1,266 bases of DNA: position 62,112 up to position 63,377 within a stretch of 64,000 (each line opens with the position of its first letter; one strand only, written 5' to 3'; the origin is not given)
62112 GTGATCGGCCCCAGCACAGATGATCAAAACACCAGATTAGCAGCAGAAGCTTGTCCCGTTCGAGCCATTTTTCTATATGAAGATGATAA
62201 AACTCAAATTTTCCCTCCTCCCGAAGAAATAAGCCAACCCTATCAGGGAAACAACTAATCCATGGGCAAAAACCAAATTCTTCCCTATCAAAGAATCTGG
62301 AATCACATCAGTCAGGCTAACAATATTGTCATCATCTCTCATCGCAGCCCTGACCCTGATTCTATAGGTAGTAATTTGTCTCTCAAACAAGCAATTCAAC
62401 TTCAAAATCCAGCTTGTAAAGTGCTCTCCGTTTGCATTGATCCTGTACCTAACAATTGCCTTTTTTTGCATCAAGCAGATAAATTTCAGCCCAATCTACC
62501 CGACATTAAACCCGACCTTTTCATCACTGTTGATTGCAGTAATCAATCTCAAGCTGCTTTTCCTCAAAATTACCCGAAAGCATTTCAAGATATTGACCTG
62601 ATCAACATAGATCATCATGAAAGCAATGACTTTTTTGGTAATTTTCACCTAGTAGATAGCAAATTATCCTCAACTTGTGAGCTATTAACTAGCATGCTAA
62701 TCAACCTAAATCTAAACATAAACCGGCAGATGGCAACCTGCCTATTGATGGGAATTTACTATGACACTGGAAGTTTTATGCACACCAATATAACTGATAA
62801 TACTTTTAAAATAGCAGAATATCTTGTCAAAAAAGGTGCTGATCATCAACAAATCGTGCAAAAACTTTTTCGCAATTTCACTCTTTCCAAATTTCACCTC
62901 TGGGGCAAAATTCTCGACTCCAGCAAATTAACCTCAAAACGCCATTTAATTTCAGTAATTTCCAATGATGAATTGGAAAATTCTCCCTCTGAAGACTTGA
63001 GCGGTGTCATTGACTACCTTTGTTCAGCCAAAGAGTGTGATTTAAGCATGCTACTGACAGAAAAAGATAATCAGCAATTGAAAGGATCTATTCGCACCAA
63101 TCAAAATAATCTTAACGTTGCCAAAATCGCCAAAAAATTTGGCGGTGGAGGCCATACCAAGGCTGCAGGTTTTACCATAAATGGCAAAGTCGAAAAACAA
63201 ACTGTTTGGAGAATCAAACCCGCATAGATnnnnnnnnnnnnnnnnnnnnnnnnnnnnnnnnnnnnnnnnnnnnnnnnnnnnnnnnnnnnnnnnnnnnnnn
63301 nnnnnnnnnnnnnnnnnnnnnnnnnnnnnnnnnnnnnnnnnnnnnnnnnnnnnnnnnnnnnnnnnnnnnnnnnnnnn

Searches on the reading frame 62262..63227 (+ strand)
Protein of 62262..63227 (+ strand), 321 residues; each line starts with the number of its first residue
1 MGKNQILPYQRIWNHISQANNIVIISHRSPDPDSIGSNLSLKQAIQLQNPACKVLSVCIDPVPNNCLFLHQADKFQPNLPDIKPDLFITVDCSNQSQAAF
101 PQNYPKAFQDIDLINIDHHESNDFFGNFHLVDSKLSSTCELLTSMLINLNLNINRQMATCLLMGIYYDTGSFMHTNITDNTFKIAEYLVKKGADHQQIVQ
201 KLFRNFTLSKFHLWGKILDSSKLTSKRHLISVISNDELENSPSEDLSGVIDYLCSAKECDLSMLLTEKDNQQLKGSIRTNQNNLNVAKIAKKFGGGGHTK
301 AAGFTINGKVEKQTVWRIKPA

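Call 17: search_protein_families(library=pfam, proteins=[window:62262-63227:+], max_evalue=0.05)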
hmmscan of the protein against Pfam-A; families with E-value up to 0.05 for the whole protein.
window:62262-63227:+ (321 aa): 2 families
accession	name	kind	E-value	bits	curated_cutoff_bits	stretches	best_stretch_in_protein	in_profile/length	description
PF01368.27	DHH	-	1.5e-19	71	28.1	1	21-165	1-125/125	DHH family, N-terminal domain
PF02272.25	DHHA1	-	1e-10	42.4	25.9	1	241-308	13-85/102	DHHA1 domain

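Call 29: find_encoding_contigs(protein=window:62262-63227:+, flank=10000, max_places=2)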
Protein window:62262-63227:+ (321 aa): no gene with exactly this product is on record in the collection.
